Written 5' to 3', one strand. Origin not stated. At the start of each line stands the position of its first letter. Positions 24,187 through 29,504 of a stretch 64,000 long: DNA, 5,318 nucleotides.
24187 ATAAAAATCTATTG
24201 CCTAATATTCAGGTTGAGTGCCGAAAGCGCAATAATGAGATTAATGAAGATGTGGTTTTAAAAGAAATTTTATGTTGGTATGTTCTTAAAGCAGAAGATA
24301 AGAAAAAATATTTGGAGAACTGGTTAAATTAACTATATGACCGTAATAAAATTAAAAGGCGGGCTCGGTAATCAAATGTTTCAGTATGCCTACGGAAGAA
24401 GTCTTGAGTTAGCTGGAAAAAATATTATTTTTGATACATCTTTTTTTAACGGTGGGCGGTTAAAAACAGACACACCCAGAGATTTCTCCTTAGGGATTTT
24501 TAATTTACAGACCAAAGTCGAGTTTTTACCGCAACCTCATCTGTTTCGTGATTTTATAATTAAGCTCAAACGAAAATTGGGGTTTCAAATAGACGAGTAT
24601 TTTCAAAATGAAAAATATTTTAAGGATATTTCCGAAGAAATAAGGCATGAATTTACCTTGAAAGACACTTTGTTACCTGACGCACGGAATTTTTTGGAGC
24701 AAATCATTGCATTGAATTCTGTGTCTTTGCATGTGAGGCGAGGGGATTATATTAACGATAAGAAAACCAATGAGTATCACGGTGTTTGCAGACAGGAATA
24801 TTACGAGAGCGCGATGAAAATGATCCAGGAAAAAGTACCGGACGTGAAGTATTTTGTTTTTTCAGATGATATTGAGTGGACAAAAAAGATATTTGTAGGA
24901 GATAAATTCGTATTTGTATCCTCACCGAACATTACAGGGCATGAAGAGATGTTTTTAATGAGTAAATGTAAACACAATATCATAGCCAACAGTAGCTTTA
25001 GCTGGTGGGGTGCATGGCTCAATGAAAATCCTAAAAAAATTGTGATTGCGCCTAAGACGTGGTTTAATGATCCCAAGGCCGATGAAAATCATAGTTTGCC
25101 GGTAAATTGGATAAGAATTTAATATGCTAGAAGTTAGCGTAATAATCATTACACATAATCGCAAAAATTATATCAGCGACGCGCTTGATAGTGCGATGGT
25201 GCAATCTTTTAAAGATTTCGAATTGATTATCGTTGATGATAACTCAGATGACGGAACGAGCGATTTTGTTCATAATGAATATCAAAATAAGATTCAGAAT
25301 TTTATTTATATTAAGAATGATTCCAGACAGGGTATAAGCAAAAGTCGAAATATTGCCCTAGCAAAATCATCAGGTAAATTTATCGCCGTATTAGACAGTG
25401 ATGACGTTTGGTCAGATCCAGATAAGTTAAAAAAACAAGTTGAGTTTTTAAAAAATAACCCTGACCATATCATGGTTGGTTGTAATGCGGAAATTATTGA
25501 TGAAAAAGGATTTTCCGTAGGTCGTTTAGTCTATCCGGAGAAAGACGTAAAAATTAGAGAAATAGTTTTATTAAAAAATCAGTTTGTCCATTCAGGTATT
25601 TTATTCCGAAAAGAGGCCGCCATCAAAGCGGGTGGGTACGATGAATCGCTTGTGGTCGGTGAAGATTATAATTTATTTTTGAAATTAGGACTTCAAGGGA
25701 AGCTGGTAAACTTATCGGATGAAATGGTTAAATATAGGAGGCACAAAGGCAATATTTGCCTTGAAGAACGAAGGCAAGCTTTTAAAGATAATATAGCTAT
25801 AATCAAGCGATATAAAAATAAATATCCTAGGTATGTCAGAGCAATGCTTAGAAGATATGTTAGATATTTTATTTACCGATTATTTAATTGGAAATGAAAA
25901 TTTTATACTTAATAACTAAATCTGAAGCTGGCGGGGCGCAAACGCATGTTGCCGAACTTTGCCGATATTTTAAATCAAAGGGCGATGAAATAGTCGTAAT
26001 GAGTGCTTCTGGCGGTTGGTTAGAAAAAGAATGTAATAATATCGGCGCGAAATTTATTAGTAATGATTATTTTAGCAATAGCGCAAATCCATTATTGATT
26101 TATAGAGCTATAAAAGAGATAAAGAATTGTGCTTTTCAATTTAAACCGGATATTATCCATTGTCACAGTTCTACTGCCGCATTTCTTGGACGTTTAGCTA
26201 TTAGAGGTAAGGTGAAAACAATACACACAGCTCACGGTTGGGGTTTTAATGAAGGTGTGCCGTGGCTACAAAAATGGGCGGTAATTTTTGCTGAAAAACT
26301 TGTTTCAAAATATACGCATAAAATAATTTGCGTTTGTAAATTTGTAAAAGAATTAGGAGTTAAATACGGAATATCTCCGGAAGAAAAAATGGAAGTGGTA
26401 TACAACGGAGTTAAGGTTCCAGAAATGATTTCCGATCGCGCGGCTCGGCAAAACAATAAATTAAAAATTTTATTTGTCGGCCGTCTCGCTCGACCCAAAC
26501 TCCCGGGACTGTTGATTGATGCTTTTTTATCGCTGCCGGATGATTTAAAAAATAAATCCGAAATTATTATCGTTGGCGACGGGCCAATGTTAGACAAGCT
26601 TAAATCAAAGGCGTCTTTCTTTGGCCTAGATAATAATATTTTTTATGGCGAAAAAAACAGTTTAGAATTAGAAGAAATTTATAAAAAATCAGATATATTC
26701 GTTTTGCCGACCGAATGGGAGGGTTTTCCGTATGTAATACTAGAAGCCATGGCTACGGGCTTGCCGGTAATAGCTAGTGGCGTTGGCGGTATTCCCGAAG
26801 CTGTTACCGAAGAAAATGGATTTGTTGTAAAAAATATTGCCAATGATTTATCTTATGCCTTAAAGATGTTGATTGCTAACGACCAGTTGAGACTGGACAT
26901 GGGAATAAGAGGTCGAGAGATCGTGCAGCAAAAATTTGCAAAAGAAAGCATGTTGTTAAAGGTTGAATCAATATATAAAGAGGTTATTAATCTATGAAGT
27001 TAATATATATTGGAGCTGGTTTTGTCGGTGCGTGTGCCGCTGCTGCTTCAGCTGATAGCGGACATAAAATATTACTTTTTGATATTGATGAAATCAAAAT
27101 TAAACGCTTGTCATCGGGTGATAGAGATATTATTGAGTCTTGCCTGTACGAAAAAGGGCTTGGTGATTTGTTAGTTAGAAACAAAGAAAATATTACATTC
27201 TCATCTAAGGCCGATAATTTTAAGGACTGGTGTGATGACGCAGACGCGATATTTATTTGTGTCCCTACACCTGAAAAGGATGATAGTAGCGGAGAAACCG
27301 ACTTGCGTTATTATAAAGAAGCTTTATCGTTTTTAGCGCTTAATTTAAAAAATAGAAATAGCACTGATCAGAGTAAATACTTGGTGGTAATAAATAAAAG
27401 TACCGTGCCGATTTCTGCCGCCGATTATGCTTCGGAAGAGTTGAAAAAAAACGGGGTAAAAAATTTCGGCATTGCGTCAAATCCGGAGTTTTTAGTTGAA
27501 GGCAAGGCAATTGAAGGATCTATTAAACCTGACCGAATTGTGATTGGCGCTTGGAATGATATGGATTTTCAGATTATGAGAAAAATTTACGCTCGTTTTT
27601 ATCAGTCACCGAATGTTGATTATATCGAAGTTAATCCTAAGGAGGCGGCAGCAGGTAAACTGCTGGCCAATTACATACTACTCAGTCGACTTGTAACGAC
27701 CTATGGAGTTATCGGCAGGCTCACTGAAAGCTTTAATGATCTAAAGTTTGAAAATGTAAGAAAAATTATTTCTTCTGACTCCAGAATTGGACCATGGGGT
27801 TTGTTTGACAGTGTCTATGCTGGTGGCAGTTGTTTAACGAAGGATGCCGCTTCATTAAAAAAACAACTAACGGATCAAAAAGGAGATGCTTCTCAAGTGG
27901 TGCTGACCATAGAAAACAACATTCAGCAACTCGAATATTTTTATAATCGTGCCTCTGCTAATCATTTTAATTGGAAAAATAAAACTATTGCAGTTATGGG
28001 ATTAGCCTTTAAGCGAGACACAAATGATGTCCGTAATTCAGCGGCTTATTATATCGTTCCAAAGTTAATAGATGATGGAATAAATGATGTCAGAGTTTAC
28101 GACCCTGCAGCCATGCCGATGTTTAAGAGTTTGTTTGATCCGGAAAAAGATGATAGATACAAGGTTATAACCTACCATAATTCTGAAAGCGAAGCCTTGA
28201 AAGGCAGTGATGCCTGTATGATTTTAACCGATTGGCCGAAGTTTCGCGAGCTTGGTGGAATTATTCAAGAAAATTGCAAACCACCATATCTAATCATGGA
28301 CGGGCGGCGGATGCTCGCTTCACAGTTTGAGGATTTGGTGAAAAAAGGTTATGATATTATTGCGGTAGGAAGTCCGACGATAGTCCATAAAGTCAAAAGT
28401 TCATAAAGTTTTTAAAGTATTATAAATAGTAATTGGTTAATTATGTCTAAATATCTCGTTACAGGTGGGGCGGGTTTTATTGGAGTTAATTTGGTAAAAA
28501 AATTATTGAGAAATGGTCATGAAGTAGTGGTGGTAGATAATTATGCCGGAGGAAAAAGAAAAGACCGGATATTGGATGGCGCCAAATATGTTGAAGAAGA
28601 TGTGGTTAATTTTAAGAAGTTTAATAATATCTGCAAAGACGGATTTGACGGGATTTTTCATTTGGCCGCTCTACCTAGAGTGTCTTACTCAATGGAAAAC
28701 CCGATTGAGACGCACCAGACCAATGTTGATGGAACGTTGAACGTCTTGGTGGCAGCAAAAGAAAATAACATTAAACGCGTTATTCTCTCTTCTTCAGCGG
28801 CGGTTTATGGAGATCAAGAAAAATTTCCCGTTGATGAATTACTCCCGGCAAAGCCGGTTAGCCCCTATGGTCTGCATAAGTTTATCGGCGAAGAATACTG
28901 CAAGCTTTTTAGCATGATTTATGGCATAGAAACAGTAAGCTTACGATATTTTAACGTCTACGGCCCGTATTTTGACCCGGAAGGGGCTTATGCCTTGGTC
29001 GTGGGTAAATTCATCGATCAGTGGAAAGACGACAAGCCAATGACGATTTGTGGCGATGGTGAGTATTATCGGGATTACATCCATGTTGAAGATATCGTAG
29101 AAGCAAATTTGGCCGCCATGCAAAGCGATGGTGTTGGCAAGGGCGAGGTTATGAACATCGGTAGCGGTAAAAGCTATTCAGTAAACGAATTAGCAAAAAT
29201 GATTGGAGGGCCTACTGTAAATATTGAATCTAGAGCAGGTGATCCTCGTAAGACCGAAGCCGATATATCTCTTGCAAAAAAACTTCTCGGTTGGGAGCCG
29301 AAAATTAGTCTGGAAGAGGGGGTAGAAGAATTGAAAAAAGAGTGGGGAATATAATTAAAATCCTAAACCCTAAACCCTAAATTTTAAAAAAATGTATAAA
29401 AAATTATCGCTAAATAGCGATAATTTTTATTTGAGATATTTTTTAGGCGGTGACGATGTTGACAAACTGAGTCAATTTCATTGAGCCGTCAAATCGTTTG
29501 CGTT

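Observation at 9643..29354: A ~20-kb glycan locus with five methyltransferase domains, pointing to a heavily methylated deoxy-sugar glycan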

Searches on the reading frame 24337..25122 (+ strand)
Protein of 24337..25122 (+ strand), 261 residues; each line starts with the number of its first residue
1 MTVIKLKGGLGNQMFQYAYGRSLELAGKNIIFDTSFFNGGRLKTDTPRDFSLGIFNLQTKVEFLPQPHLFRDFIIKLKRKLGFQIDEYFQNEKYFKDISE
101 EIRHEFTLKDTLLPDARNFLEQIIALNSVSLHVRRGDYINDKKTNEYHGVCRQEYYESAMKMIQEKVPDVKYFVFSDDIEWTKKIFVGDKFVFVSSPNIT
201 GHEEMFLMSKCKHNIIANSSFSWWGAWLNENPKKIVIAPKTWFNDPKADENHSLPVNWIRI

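Call 4: search_protein_families(library=pfam, proteins=[window:24337-25122:+])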
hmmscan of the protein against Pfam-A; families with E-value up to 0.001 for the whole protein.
window:24337-25122:+ (261 aa): 1 family
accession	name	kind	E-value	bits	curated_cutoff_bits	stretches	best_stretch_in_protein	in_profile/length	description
PF01531.22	Glyco_transf_11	-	1.2e-36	127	23.9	1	4-260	35-296/298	Glycosyl transferase family 11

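Call 8: search_protein_families(library=ncbifam, proteins=[window:24337-25122:+], max_evalue=0.01)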
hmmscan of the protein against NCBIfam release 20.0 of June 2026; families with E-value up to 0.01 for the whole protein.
window:24337-25122:+ (261 aa): 1 family
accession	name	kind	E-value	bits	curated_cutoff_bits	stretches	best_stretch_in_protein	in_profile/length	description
TIGR02227.1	sigpep_I_bact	equivalog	0.008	16.1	47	0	118-180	69-134/162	signal peptidase I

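Call 78: search_solved_structures(query=window:24337-25122:+, max_evalue=0.01)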
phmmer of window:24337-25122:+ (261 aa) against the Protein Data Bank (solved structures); distinct sequences matched with E-value up to 0.01: 0.

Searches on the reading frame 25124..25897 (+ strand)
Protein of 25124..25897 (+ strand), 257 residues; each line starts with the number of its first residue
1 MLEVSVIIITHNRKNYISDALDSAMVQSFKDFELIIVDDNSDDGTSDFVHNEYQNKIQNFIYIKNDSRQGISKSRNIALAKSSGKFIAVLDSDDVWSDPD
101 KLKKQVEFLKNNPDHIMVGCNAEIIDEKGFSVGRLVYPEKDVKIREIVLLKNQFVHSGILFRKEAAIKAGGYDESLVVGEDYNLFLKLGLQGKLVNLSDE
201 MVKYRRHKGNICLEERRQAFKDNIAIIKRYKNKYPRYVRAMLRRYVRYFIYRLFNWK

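Call 4: search_protein_families(library=pfam, proteins=[window:25124-25897:+])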
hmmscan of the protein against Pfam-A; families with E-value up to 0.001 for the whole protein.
window:25124-25897:+ (257 aa): 4 families
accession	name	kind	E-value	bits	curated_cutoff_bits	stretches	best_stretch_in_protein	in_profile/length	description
PF00535.33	Glycos_transf_2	-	2.1e-31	109.5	23.3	1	5-137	1-135/168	Glycosyl transferase family 2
PF10111.15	Glyco_tranf_2_2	-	8.9e-20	71.7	27.3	1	6-212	3-223/276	Glycosyltransferase like family 2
PF13641.12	Glyco_tranf_2_3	-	3.5e-15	57.1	27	1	4-191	3-197/230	Glycosyltransferase like family 2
PF13632.12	Glyco_trans_2_3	-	1e-05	25.9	27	1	86-252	1-161/198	Glycosyl transferase family group 2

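Call 8: search_protein_families(library=ncbifam, proteins=[window:25124-25897:+], max_evalue=0.01)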
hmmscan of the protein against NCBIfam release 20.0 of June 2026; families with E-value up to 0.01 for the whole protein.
window:25124-25897:+ (257 aa): 23 families
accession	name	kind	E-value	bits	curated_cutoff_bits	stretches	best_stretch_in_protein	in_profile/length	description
NF053739.1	GlytfEpsEBac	equivalog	9e-29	100.3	450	1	4-210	3-208/265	glycosyltransferase EpsE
NF047683.1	TeichurnBiosyTuaG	equivalog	3.8e-28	98.8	400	1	3-157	7-156/252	teichuronic acid biosynthesis protein TuaG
NF041875.1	EPS_EpsD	equivalog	2.5e-20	73.1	370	1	4-204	1-205/325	exopolysaccharide biosynthesis glycosyltransferase EpsD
NF050050.1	ProtGlycPglI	equivalog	6.2e-19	68.5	500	1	3-123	3-122/306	GalNAc(5)-diNAcBac-PP-undecaprenol beta-1,3-glucosyltransferase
NF007482.0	PRK10073.1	equivalog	3.4e-17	62.5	423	1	3-130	7-130/334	glycosyltransferase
TIGR03965.1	mycofact_glyco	equivalog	8e-17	61.2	280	2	3-97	75-167/467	mycofactocin biosynthesis glycosyltransferase MftF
TIGR04017.1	WcaA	equivalog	1.6e-16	60.7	495.75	1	4-252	7-249/279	colanic acid biosynthesis glycosyltransferase WcaA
NF007453.0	PRK10018.1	equivalog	4.4e-16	59.4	382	1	4-252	8-250/280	colanic acid biosynthesis glycosyltransferase WcaA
NF041394.1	GtaseAglG_Halo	equivalog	2.8e-15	56.4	440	1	3-175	2-177/304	glucosyl-dolichyl phosphate glucuronosyltransferase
TIGR03937.1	PgaC_IcaA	equivalog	7.8e-15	54.7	422.3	1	3-192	46-237/407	poly-beta-1,6-N-acetyl-D-glucosamine synthase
NF038302.1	EPS_HpsE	equivalog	1.8e-14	53.4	300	1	3-117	2-119/307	hormogonium polysaccharide biosynthesis glycosyltransferase HpsE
TIGR04440.1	glyco_TIGR04440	domain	2.1e-11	44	70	1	4-130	2-127/215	TIGR00180 family glycosyltransferase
TIGR04283.1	glyco_like_mftF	equivalog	1.7e-10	40.9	182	1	4-203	1-184/221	TIGR04283 family arsenosugar biosynthesis glycosyltransferase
NF038299.1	EPS_HpsN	equivalog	6.1e-10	38.6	425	1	3-115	2-112/317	hormogonium polysaccharide biosynthesis glycosyltransferase HpsN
TIGR03111.1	glyc2_xrt_Gpos1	hypoth_equivalog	9.4e-10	37.9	363.95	1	3-119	50-167/439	TIGR03111 family XrtG-associated glycosyltransferase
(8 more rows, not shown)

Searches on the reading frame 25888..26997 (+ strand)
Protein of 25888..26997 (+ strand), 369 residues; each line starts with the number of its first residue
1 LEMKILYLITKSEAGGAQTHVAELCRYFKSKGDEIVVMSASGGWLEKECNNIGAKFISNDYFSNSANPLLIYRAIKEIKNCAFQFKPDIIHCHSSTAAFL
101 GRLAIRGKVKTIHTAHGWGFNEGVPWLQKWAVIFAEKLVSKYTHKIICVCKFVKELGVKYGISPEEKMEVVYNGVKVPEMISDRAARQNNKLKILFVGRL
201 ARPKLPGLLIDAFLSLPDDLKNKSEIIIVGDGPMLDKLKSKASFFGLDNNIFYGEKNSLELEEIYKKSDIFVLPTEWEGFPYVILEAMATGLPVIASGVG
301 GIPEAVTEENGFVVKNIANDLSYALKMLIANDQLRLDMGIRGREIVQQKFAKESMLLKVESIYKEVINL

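Call 4: search_protein_families(library=pfam, proteins=[window:25888-26997:+])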
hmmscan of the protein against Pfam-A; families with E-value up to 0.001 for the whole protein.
window:25888-26997:+ (369 aa): 7 families
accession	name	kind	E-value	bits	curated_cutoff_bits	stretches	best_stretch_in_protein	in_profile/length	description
PF00534.26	Glycos_transf_1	-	7.2e-36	123.7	26.4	1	185-344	9-171/172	Glycosyl transferases group 1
PF13439.12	Glyco_transf_4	-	7.8e-30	104.6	28.5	1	15-175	2-166/170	Glycosyltransferase Family 4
PF13692.12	Glyco_trans_1_4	-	1.3e-29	103.8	27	1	193-331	3-142/142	Glycosyl transferases group 1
PF13579.12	Glyco_trans_4_4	-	2.9e-17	63.9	29.7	1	15-174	1-158/158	Glycosyl transferase 4-like domain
PF13477.12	Glyco_trans_4_2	-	1.4e-11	45.1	23.4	1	4-148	1-137/139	Glycosyl transferase 4-like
PF20706.3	GT4-conflict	-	3.2e-07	30.1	26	1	174-310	180-324/385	Family 4 Glycosyltransferase in conflict systems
PF13524.12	Glyco_trans_1_2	-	6.7e-05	23.3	25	1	259-350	38-133/144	Glycosyl transferase-like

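Call 8: search_protein_families(library=ncbifam, proteins=[window:25888-26997:+], max_evalue=0.01)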
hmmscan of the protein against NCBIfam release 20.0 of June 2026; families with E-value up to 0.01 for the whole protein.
window:25888-26997:+ (369 aa): 41 families (the best 25 are shown)
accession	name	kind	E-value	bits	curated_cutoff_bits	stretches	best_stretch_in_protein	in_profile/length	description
TIGR03088.1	stp2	hypoth_equivalog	4.3e-38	131.3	409.05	1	84-366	79-373/374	TIGR03088 family PEP-CTERM/XrtA system glycosyltransferase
TIGR02149.1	glgA_Coryne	subfamily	3.8e-27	95.4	302.4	1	15-367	16-391/391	glycogen synthase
TIGR03999.1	thiol_BshA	equivalog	1.7e-26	93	273.7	1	14-367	11-374/375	N-acetyl-alpha-D-glucosaminyl L-malate synthase BshA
TIGR04157.1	glyco_rSAM_CFB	subfamily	1.5e-23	83.4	400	1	135-362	162-405/406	TIGR04157 family glycosyltransferase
NF047684.1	TeichurnBiosyTuaC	equivalog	1.7e-21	76.6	550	1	189-367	217-390/391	teichuronic acid biosynthesis protein TuaC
TIGR03449.1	mycothiol_MshA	equivalog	1.1e-19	70.7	462.5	1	132-367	155-404/406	D-inositol-3-phosphate glycosyltransferase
NF041010.1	glycosy_Agl16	equivalog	4.5e-19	68.5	575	1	132-366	123-351/352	glycosylation protein Agl16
NF038255.1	exopoly_VpsD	equivalog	1.4e-18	66.9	300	1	77-367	92-380/381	VpsD family glycosyltransferase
NF046085.1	XrtY_assoc_Gly1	equivalog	1.2e-17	63.9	400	1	165-368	181-386/387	XrtY-associated glycosyltransferase XYAG1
NF007396.0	PRK09922.1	equivalog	3.3e-17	62.4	385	1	80-315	80-309/361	lipopolysaccharide 1,6-galactosyltransferase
NF041876.1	EPS_EpsE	equivalog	3.7e-17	62.7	400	1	150-353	170-383/389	exopolysaccharide biosynthesis GT4 family glycosyltransferase EpsE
NF038229.1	Glyco4_Geo_Pelo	equivalog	6.6e-16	58.2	400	1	138-367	105-337/338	GPMC system family 4 glycosyltransferase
TIGR04063.1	stp3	hypoth_equivalog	1.9e-15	56.7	442.05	1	136-367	151-396/397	TIGR04063 family PEP-CTERM/XrtA system glycosyltransferase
TIGR04005.1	wcaL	equivalog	1e-14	54.2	537.6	1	146-362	178-402/406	colanic acid biosynthesis glycosyltransferase WcaL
NF050056.1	ProtGlycPglH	equivalog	1.5e-14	53.8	600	1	188-344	176-332/354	GalNAc-alpha-(1->4)-GalNAc-alpha-(1->3)-diNAcBac-PP-undecaprenol alpha-1,4-N-acetyl-D-galactosaminyltransferase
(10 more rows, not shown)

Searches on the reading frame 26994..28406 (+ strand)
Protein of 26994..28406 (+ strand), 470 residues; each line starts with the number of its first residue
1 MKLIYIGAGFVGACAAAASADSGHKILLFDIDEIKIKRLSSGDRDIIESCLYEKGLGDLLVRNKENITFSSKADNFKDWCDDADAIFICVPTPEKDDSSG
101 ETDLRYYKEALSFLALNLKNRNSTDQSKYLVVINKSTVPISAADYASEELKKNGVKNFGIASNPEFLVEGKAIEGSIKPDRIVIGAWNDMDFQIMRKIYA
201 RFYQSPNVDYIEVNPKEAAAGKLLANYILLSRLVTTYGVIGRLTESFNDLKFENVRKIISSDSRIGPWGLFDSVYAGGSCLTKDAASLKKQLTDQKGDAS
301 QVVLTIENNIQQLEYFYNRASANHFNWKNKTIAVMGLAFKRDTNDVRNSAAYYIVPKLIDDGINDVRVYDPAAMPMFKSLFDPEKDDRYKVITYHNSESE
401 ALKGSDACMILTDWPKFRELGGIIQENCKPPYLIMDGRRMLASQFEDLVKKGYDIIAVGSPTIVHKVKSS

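Call 5: search_protein_families(library=pfam, proteins=[window:26994-28406:+])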
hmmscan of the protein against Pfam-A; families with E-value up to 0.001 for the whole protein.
window:26994-28406:+ (470 aa): 3 families
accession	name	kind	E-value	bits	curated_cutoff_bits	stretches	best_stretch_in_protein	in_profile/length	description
PF03721.20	UDPG_MGDP_dh_N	-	5.3e-38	130.9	27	1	1-197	1-186/187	UDP-glucose/GDP-mannose dehydrogenase family, NAD binding domain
PF03720.21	UDPG_MGDP_dh_C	-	5.1e-23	81.9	30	1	333-441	1-101/103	UDP-glucose/GDP-mannose dehydrogenase family, UDP binding domain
PF00984.24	UDPG_MGDP_dh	-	1.5e-06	28.7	25.4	1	217-307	2-90/94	UDP-glucose/GDP-mannose dehydrogenase family, central domain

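Call 8: search_protein_families(library=ncbifam, proteins=[window:26994-28406:+], max_evalue=0.01)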
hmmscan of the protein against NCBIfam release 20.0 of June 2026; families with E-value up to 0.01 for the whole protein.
window:26994-28406:+ (470 aa): 6 families
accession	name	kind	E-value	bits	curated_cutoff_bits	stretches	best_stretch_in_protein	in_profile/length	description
TIGR03026.1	NDP-sugDHase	subfamily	2.4e-71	240.7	189.8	1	1-438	1-412/413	nucleotide sugar dehydrogenase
NF047673.2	TeichurnBiosyTuaD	equivalog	1.8e-64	218.5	700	1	2-465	3-436/439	UDP-glucose 6-dehydrogenase TuaD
NF041297.1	UDPGDh_AglM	equivalog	2.3e-64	217.9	670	1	1-444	1-420/429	UDP-glucose 6-dehydrogenase AglM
NF040825.1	UDPMaNacDH_Arch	equivalog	1.5e-29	103.1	750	1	1-452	1-412/418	UDP-N-acetyl-D-mannosamine dehydrogenase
NF011631.0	PRK15057.1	equivalog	4.6e-16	58.9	757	1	1-372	1-338/388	UDP-glucose 6-dehydrogenase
NF008286.0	PRK11064.1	equivalog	1.8e-15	56.5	459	2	5-204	8-197/420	UDP-N-acetyl-D-mannosamine dehydrogenase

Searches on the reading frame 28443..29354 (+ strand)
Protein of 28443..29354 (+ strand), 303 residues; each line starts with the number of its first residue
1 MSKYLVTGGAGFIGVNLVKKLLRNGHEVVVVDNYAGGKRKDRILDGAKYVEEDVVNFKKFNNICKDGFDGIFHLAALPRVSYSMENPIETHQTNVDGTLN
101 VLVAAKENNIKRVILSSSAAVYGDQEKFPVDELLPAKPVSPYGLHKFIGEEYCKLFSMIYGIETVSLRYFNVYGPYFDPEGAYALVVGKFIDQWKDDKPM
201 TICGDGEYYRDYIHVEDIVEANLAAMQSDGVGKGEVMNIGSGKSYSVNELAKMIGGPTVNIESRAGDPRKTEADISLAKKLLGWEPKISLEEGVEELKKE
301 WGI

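Call 5: search_protein_families(library=pfam, proteins=[window:28443-29354:+])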
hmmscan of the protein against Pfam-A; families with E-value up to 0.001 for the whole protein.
window:28443-29354:+ (303 aa): 8 families
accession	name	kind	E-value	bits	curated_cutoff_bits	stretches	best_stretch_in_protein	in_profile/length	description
PF01370.27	Epimerase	-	6.4e-62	209.5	20.9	1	5-240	2-240/240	NAD dependent epimerase/dehydratase family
PF16363.11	GDP_Man_Dehyd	-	1.7e-54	186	27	1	5-296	1-331/332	GDP-mannose 4,6 dehydratase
PF01073.25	3Beta_HSD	-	1.7e-22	80.2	22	1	5-227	1-230/280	3-beta hydroxysteroid dehydrogenase/isomerase family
PF02719.21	Polysacc_synt_2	-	1.5e-17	64.2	20.2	1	5-254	2-243/293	Polysaccharide biosynthesis protein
PF04321.23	RmlD_sub_bind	-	4.5e-10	39.5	27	1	4-155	3-138/287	RmlD substrate binding domain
PF07993.18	NAD_binding_4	-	4.9e-10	39.4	20.1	1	66-127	87-146/258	Male sterility protein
PF13460.12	NAD_binding_10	-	3.2e-08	34.1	27.2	1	8-127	1-108/184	NAD(P)H-binding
PF08659.16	KR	-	0.00016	22.1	22.6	0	3-121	2-140/180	KR domain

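Call 8: search_protein_families(library=ncbifam, proteins=[window:28443-29354:+], max_evalue=0.01)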
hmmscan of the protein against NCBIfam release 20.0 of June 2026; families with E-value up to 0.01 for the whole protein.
window:28443-29354:+ (303 aa): 39 families (the best 25 are shown)
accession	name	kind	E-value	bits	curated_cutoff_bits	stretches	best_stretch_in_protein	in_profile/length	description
TIGR01179.1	galE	equivalog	2.9e-56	190.7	262.3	1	4-292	2-316/332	UDP-glucose 4-epimerase GalE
NF011728.1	PRK15181.1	equivalog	5.2e-48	163.8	760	1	3-298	17-334/348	Vi polysaccharide biosynthesis UDP-N-acetylglucosaminuronic acid C-4 epimerase TviC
TIGR01181.1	dTDP_gluc_dehyt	equivalog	5.1e-41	140.8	365.1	1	3-296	1-306/321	dTDP-glucose 4,6-dehydratase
TIGR04180.1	EDH_00030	hypoth_equivalog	1.9e-39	135.5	475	1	5-287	2-295/297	NAD-dependent 4,6-dehydratase LegB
TIGR02197.1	heptose_epim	equivalog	7e-39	133.8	274.6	1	5-296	2-308/316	ADP-glyceromanno-heptose 6-epimerase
NF007956.0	PRK10675.1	subfamily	3.9e-36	124.8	394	2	4-175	3-183/338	UDP-glucose 4-epimerase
NF008360.0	PRK11150.1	equivalog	2.7e-25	89.2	452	1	5-253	3-249/310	ADP-glyceromanno-heptose 6-epimerase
NF007490.0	PRK10084.1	subfamily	1.1e-22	80.6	649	1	3-243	2-262/361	dTDP-glucose 4,6-dehydratase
NF007582.0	PRK10217.1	equivalog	1.9e-20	73.3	698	1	1-242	1-254/355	dTDP-glucose 4,6-dehydratase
NF047922.1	GDPFucSynFcl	equivalog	3.1e-19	69.6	500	1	5-298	6-298/308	GDP-L-fucose synthase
TIGR03466.1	HpnA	hypoth_equivalog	1.5e-18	66.8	367.65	1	3-153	2-152/327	hopanoid-associated sugar epimerase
NF042422.1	oxyalk_red_OleD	equivalog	5.8e-18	65.3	580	1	3-232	2-221/329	2-alkyl-3-oxoalkanoate reductase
NF043036.1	ErythonDh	equivalog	6.6e-17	61.7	325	1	3-151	2-158/321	D-erythronate dehydrogenase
NF042423.1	oxyalk_red_Shew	equivalog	9.2e-17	61.1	580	1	2-227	9-222/331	2-alkyl-3-oxoalkanoate reductase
NF008872.0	PRK11908.1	equivalog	8.4e-15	54.6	294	1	1-254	1-267/349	bifunctional UDP-4-keto-pentose/UDP-xylose synthase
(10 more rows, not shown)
